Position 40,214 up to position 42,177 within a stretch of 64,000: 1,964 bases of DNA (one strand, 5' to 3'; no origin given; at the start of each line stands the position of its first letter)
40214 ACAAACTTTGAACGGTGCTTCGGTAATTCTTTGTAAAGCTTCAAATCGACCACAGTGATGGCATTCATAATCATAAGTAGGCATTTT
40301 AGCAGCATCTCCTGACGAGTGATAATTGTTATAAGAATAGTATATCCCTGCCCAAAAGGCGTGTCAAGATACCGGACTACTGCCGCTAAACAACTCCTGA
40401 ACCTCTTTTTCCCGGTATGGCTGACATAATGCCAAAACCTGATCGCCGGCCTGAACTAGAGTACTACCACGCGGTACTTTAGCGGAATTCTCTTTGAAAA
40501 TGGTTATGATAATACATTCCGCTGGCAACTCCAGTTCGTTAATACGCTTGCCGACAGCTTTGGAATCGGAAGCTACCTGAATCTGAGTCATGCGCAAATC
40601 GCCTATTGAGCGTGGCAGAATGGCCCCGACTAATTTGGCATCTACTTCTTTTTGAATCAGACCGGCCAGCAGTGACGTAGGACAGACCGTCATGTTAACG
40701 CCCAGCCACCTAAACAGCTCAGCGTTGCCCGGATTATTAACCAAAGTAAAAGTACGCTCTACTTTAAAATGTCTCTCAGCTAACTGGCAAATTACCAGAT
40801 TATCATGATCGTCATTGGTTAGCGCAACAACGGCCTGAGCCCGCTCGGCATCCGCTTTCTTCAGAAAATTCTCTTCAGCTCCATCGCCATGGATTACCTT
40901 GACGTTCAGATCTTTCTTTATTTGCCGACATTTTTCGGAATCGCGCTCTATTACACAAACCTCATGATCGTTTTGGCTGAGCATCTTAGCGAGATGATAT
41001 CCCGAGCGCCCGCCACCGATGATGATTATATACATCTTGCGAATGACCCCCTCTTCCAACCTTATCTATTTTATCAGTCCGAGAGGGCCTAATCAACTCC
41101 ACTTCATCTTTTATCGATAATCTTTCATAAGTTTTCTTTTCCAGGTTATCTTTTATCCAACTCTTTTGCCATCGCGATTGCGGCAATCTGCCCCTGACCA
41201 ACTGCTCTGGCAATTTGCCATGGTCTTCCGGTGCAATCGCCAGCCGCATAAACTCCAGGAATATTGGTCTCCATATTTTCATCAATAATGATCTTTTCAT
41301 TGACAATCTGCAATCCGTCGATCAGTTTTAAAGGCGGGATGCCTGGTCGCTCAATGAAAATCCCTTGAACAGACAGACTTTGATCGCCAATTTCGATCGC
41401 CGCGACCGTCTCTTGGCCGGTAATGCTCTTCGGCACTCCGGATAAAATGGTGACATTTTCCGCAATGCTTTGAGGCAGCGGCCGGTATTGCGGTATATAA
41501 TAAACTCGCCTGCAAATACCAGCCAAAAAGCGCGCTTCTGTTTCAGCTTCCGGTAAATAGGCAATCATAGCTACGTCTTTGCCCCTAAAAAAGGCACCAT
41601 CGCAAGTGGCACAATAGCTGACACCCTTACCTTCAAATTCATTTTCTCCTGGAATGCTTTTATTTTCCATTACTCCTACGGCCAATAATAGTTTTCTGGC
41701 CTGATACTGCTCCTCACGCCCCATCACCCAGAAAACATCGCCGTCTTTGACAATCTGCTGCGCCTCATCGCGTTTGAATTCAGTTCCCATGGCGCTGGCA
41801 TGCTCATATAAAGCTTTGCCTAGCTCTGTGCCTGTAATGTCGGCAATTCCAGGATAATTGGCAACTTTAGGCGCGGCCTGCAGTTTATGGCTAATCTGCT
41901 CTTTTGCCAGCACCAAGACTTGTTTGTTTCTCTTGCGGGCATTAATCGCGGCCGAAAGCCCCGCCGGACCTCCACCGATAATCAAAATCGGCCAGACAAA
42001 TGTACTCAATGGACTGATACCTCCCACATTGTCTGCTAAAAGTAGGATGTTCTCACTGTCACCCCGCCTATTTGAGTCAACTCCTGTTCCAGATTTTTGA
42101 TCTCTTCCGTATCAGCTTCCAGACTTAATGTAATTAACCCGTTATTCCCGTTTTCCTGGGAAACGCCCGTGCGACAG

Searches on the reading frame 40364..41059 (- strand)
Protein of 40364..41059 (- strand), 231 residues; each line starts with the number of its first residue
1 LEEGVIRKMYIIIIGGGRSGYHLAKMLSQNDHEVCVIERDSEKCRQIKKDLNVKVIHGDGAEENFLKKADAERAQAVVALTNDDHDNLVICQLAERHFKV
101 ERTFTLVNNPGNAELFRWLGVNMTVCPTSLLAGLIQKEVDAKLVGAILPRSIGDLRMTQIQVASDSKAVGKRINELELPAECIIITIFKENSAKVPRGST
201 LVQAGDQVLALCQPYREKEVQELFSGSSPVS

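Call 67: search_protein_families(library=pfam, proteins=[window:40364-41059:-], max_evalue=0.00001)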
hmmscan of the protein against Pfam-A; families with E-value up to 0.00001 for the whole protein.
window:40364-41059:- (231 aa): 6 families
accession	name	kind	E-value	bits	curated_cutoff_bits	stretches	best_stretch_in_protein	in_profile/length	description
PF02254.24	TrkA_N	-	3.1e-30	105.3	23.8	1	11-127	1-116/116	TrkA-N domain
PF02080.26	TrkA_C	-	2.9e-13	49.9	27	1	158-224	2-70/71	TrkA-C domain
PF03807.23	F420_oxidored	-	1.1e-06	29.6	21.6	1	11-60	2-53/94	NADP oxidoreductase coenzyme F420-dependent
PF05368.20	NmrA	-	1.4e-06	28.6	27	0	10-84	4-80/298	NmrA-like family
PF13241.12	NAD_binding_7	-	2.8e-06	28.3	22.1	1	8-97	7-86/104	Putative NAD(P)-binding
PF03435.24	Sacchrp_dh_NADP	-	7.9e-06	26.7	25.1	0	11-68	1-64/129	Saccharopine dehydrogenase NADP binding domain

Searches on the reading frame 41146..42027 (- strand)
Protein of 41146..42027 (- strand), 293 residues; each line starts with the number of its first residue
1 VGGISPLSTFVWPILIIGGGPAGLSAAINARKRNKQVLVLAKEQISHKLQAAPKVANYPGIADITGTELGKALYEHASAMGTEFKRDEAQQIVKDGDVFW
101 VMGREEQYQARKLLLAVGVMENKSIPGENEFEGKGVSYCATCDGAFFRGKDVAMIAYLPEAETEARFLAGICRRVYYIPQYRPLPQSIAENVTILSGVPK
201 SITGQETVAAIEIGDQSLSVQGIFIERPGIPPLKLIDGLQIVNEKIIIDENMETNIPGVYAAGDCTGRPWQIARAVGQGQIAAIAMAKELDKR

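Call 67: search_protein_families(library=pfam, proteins=[window:41146-42027:-], max_evalue=0.00001)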
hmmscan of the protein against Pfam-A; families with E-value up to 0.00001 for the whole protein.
window:41146-42027:- (293 aa): 6 families
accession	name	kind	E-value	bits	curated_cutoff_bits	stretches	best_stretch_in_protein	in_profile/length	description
PF07992.20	Pyr_redox_2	-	2.8e-25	89.8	26.1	2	14-147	3-138/291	Pyridine nucleotide-disulphide oxidoreductase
PF13738.12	Pyr_redox_3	-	6.2e-13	49.1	30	1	15-51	1-38/305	Pyridine nucleotide-disulphide oxidoreductase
PF00890.30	FAD_binding_2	-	3.1e-11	43.6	20.4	1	14-44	2-32/414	FAD binding domain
PF01266.30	DAO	-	1.3e-08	35.2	27.9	0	14-46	2-35/353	FAD dependent oxidoreductase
PF01134.28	GIDA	-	1.4e-08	34.6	22.1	0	14-46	2-29/391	Glucose inhibited division protein A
PF03486.20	HI0933_like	-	7.7e-08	32.5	50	1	14-50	3-40/244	HI0933-like protein Rossmann domain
